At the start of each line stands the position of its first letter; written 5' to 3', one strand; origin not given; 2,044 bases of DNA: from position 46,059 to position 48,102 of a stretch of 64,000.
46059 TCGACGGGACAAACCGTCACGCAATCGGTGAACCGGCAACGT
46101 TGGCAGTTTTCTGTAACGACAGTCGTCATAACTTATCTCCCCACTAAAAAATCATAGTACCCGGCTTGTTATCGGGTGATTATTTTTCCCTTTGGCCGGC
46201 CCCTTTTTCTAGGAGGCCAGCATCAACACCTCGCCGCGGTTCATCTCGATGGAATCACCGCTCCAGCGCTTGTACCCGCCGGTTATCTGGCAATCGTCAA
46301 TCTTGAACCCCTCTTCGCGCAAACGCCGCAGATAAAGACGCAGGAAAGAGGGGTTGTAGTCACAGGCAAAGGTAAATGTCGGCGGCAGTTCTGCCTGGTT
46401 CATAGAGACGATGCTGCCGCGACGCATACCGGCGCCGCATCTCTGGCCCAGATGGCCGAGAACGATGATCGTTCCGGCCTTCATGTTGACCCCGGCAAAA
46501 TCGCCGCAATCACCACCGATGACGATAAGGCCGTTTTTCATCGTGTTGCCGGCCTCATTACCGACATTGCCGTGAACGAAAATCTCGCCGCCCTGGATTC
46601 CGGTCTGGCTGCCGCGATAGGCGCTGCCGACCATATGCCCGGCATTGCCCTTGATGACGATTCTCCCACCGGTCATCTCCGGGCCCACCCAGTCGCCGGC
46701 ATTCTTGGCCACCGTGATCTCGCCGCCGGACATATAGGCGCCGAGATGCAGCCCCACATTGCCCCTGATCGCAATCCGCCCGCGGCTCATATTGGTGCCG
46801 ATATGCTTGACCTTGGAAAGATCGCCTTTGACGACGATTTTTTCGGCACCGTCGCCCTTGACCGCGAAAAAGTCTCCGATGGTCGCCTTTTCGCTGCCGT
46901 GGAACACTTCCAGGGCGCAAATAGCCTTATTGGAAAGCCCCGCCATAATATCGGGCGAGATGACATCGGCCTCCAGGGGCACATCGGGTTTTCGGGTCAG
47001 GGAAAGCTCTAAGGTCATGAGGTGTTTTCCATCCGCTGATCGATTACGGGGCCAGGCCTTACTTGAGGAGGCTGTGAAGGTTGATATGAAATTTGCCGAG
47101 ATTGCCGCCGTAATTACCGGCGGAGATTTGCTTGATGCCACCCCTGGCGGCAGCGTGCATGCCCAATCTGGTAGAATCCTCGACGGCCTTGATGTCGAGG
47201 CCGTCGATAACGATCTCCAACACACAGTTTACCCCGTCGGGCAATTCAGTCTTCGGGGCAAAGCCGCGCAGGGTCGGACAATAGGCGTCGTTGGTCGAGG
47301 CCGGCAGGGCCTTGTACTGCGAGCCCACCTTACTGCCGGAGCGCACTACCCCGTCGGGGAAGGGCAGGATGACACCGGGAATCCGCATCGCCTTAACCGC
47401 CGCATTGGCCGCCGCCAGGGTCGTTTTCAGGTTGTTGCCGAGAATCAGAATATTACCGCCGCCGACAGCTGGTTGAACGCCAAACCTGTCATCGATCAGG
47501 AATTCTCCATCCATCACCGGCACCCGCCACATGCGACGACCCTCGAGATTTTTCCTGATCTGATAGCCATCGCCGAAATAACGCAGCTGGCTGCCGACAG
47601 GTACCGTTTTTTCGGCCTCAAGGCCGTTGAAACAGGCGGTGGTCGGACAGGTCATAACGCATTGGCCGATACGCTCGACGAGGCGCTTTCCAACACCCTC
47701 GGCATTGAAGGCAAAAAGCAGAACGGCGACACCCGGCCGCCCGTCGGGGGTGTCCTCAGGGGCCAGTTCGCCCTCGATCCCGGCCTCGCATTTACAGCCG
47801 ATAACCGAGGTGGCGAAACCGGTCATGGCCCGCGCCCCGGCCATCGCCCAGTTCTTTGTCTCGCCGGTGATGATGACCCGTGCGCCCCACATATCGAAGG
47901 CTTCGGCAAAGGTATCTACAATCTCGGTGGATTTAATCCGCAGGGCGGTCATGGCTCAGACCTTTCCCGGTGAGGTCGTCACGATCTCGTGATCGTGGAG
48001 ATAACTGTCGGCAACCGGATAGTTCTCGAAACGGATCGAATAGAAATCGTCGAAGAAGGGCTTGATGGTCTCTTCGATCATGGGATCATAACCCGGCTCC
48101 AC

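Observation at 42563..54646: Split and duplicated fhc locus: fhcB-fhcA and fhcD(ftr)-fhcC separated by the inserted module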

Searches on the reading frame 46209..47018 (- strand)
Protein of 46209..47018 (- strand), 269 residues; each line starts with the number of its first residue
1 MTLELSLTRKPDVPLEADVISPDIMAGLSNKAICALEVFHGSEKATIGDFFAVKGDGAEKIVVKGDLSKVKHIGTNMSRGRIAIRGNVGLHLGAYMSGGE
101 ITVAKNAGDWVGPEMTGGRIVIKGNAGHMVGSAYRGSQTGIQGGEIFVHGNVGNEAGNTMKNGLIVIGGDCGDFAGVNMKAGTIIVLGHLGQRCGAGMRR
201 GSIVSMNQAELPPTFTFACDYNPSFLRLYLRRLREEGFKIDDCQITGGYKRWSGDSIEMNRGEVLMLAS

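Call 40: search_solved_structures(query=window:46209-47018:-)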
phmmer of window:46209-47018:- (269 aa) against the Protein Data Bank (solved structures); distinct sequences matched with E-value up to 0.001: 11.
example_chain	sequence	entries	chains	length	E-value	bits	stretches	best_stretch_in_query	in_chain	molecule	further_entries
5t5i_C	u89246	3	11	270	6.1e-49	170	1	7-206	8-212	Tungsten-containing formylmethanofuran dehydrogenase 2 subunit C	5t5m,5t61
9sw6_K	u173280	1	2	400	5.1e-47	163.7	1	12-204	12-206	Molybdenum-containing formylmethanofuran dehydrogenase 1 subunit C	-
9sfi_R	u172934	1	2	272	2.6e-40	141.7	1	5-227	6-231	Tungsten-containing formylmethanofuran dehydrogenase 2 subunit C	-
6s6y_C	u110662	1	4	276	3.3e-40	141.4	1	9-266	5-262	Formylmethanofuran dehydrogenase subunit C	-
8rja_C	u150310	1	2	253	6e-40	140.5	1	4-215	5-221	formylmethanofuran dehydrogenase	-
7bkb_I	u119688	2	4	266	1.2e-35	126.5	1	2-206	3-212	Formylmethanofuran dehydrogenase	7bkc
2vdc_A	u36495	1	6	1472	2.6e-07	33.5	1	80-203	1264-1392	GLUTAMATE SYNTHASE [NADPH] LARGE CHAIN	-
1ea0_A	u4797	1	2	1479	2.6e-07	33.5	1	80-203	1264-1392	GLUTAMATE SYNTHASE [NADPH] LARGE CHAIN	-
6s6s_A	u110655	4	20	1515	2.7e-07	33.5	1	80-203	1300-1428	Glutamate synthase [NADPH] large chain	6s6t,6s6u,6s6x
7mfm_G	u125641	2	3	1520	1.2e-05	28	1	82-202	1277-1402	Glutamate synthase (NADPH) large chain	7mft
1llw_A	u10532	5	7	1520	8e-05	25.3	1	71-208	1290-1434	Ferredoxin-dependent glutamate synthase | FERREDOXIN-DEPENDENT GLUTAMATE SYNTHASE 2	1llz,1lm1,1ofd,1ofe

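Call 66: find_homologous_proteins(query=window:46209-47018:-)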
Query window:46209-47018:- (269 aa): 1997 proteins with E <= 0.001 among 2787 candidates; the best 120 are listed.
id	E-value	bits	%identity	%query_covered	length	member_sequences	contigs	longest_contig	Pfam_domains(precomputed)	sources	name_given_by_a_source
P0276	3.1e-160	550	91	100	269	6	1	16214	PF01493.26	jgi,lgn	-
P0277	7.0e-112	391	69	99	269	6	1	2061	PF01493.26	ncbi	-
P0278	5.8e-111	388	66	99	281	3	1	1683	PF01493.26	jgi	jgi:formylmethanofuran dehydrogenase subunit C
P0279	6.4e-110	385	65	99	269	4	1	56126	PF01493.26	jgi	jgi:formylmethanofuran dehydrogenase subunit C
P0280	4.8e-109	382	65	100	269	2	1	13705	PF01493.26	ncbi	-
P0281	6.3e-109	382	64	99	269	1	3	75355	PF01493.26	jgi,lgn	-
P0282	7.2e-109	381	64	100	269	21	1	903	PF01493.26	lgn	-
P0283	9.9e-109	381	64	99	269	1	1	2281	PF01493.26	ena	-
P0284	1.3e-108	381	64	99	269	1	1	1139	PF01493.26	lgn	-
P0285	3.1e-108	379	65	99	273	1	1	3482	PF01493.26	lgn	-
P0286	1.0e-107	378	63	99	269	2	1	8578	PF01493.26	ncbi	-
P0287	1.2e-107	377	63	100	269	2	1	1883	PF01493.26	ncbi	-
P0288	2.8e-107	376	64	100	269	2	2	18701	PF01493.26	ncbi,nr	ncbi:MAG: formylmethanofuran dehydrogenase subunit C [Gammaproteobacteria bacterium]|nr:formylmethan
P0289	6.5e-107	375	65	96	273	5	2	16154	PF01493.26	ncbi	-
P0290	6.9e-107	375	64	99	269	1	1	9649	PF01493.26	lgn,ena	-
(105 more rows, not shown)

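Call 67: find_encoding_contigs(protein=P0276, flank=10000, max_places=3)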
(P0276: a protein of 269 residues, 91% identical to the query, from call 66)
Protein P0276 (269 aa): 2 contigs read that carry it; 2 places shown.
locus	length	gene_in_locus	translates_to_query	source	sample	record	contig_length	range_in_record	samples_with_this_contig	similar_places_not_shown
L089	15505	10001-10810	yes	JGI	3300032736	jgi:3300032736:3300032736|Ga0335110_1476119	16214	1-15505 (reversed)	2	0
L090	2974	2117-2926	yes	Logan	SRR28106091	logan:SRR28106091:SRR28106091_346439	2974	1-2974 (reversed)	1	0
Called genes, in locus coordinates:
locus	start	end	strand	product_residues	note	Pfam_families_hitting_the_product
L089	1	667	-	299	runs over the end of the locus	PF09176:Mpt_N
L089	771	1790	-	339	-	PF00288:GHMP_kinases_N, PF08544:GHMP_kinases_C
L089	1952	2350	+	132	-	PF01329:Pterin_4a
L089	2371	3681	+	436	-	-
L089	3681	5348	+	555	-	PF07969:Amidohydro_3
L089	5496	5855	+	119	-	PF01568:Molydop_binding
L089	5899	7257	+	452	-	-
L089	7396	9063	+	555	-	PF01979:Amidohydro_1 (faint), PF07969:Amidohydro_3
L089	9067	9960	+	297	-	PF01913:FTR, PF02741:FTR_C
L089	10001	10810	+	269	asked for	PF01493:GXGXG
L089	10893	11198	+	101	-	PF13237:Fer4_10 (weak), PF14697:Fer4_21 (faint), PF12838:Fer4_7 (weak), PF13187:Fer4_9 (weak), PF13484:Fer4_16 (faint), PF12797:Fer4_2 (weak), PF12837:Fer4_6 (weak), PF00037:Fer4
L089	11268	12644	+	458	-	PF07992:Pyr_redox_2 (faint)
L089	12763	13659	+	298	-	PF01913:FTR, PF02741:FTR_C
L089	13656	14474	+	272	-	PF01493:GXGXG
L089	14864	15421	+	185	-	-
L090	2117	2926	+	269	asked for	PF01493:GXGXG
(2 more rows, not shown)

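Call 75: predict_structure(alignment_id=A2)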
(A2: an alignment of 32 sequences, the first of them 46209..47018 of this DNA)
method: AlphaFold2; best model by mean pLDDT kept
length: 269 residues; sequences in the alignment: 32
mean_pLDDT: 94.7   pTM: 0.92
mean pLDDT of the five models: 94.7, 94.6, 94.6, 93.6, 93.4
residues with pLDDT >= 90: 246; 70-90: 18; 50-70: 5; < 50: 0
segments of 3 or more residues with pLDDT < 50: none
pLDDT, mean of each block of 10 residues (from residue 1): 94 97 95 98 97 90 97 98 98 98 98 98 98 91 98 97 98 95 97 92 95 91 93 97 95 74 90
secondary structure, 60 per line:
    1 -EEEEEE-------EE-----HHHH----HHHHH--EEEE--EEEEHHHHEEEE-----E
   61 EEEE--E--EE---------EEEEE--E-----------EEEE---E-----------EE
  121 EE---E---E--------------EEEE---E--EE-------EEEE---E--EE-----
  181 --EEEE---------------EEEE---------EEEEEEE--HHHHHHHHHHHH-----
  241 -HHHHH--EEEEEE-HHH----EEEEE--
elements in order: E2-7 H22-25 H30-34 E37-40 E43-46 H47-50 E51-54 E60-64 E81-85 E100-103 E119-122 E145-148 E164-167 E183-186 E202-205 E215-221 H224-235 H242-246 E249-254 E263-267

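Call 78: fold_search(model_id=the predicted structure, library=pdb)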
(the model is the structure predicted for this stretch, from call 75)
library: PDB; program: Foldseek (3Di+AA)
matches with E <= 10: 39; with E <= 0.001: 6
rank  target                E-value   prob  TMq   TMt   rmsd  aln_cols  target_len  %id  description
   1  5t5i_C                1.8e-18  1.00  0.89  0.89   3.2       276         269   37  TUNGSTEN-CONTAINING FORMYLMETHANOFURAN DEHYDROGENASE FROM METHANOTHERMOBACTER WOLFEII, ORTHORHOMBIC FORM AT 1.9 A (released 2016-10-19)
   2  5t61_O                1.0e-17  1.00  0.88  0.88   3.1       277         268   38  TUNGSTEN-CONTAINING FORMYLMETHANOFURAN DEHYDROGENASE FROM METHANOTHERMOBACTER WOLFEII, TRICLINIC FORM AT 2.55 A (released 2016-10-19)
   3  5t61_C                7.5e-17  1.00  0.88  0.89   3.1       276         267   38  TUNGSTEN-CONTAINING FORMYLMETHANOFURAN DEHYDROGENASE FROM METHANOTHERMOBACTER WOLFEII, TRICLINIC FORM AT 2.55 A (released 2016-10-19)
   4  8rja_C                1.2e-16  1.00  0.86  0.91   2.4       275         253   34  Crystal structure of the F420-reducing formylmethanofuran dehydrogenase complex from the ethanotroph Candidatus Ethano (released 2024-10-02)
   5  6s6y_C                2.2e-16  1.00  0.90  0.91   2.1       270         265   32  X-ray crystal structure of the formyltransferase/hydrolase complex (FhcABCD) from Methylorubrum extorquens in complex  (released 2019-12-04)
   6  7bkb_I                4.8e-13  1.00  0.83  0.84   3.4       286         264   30  Formate dehydrogenase - heterodisulfide reductase - formylmethanofuran dehydrogenase complex from Methanospirillum hun (released 2021-09-29)
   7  7mfm_G                2.5e-02  1.00  0.46  0.09   5.8       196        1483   17  Glutamate synthase, glutamate dehydrogenase counter-enzyme complex (released 2022-01-05)
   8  2vdc_A                9.1e-02  1.00  0.45  0.09   3.7       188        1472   24  THE 9.5 A RESOLUTION STRUCTURE OF GLUTAMATE SYNTHASE FROM CRYO-ELECTRON MICROSCOPY AND ITS OLIGOMERIZATION BEHAVIOR IN (released 2008-01-15)
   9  1ea0_A                9.6e-02  1.00  0.45  0.09   3.7       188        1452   24  Alpha subunit of A. brasilense glutamate synthase (released 2001-11-01)
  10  1ofd_A                1.7e-01  1.00  0.46  0.09   3.3       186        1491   22  Glutamate Synthase from Synechocystis sp in complex with 2-Oxoglutarate at 2.0 Angstrom resolution (released 2003-06-11)
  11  6s6s_A                5.1e-01  0.87  0.41  0.09   4.9       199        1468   16  Structure of Azospirillum brasilense Glutamate Synthase in a4b4 oligomeric state. (released 2019-09-11)
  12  1ofe_A                8.0e-01  0.84  0.41  0.08   5.4       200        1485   20  Glutamate Synthase from Synechocystis sp in complex with 2-Oxoglutarate and L-DON at 2.45 Angstrom resolution (released 2003-06-11)
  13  1llw                  1.1e+00  0.77  0.45  0.09   4.8       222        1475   19  Structural studies on the synchronization of catalytic centers in glutamate synthase: complex with 2-oxoglutarate (released 2002-07-31)
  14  4e75_A                1.3e+00  0.02  0.11  0.10  17.0       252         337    9  Structure of LpxD from Acinetobacter baumannii at 2.85A resolution (P21 form) (released 2013-01-16)
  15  1g95                  3.7e+00  0.01  0.14  0.10  11.2       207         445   10  CRYSTAL STRUCTURE OF S.PNEUMONIAE GLMU, APO FORM (released 2001-05-22)
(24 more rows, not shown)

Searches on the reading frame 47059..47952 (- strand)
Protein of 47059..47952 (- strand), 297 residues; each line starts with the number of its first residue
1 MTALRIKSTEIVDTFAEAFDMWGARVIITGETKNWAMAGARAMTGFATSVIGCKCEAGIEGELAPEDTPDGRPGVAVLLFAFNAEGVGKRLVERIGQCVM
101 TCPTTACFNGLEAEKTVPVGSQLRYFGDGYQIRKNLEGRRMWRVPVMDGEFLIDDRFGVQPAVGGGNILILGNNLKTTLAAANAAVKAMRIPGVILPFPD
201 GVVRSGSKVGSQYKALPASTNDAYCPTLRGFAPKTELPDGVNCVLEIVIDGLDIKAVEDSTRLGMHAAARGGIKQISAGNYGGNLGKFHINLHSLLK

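Call 3: search_protein_families(library=pfam, proteins=[window:47059-47952:-])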
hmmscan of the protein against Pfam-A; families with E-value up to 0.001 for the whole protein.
window:47059-47952:- (297 aa): 2 families
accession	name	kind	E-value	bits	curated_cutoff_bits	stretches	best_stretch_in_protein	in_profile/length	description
PF01913.23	FTR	-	1.2e-60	204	27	1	5-146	2-142/142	Formylmethanofuran-tetrahydromethanopterin formyltransferase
PF02741.20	FTR_C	-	2.4e-57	193.6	25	1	149-295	1-149/149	FTR, proximal lobe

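Call 4: search_protein_families(library=ncbifam, proteins=[window:47059-47952:-])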
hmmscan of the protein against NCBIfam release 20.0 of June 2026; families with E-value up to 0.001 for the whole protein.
window:47059-47952:- (297 aa): 2 families
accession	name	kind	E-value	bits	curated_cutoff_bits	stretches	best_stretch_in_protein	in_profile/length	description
NF002554.0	PRK02114.1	subfamily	2.4e-130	434.3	297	1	5-296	2-296/297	formylmethanofuran--tetrahydromethanopterin N-formyltransferase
TIGR03119.1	one_C_fhcD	equivalog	3.8e-129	430.3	292.6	1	11-295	1-288/288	formylmethanofuran--tetrahydromethanopterin N-formyltransferase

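Call 38: search_solved_structures(query=window:47059-47952:-)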
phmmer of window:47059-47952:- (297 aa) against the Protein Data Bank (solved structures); distinct sequences matched with E-value up to 0.001: 4.
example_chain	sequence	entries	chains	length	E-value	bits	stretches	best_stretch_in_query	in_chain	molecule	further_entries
6s6y_D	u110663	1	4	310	7.4e-99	334.1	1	8-296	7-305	Formylmethanofuran--tetrahydromethanopterin formyltransferase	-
1ftr_A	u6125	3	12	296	5.1e-88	298.5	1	5-295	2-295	FORMYLMETHANOFURAN:TETRAHYDROMETHANOPTERIN FORMYLTRANSFERASE | Formylmethanofuran--tetrahydromethanopterin formyltransferase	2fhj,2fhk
1m5s_A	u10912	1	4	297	1e-86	294.3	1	5-295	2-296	Formylmethanofuran--tetrahydromethanopterin formyltransferase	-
1m5h_A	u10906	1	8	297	3.4e-83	282.7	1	5-295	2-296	Formylmethanofuran--tetrahydromethanopterin formyltransferase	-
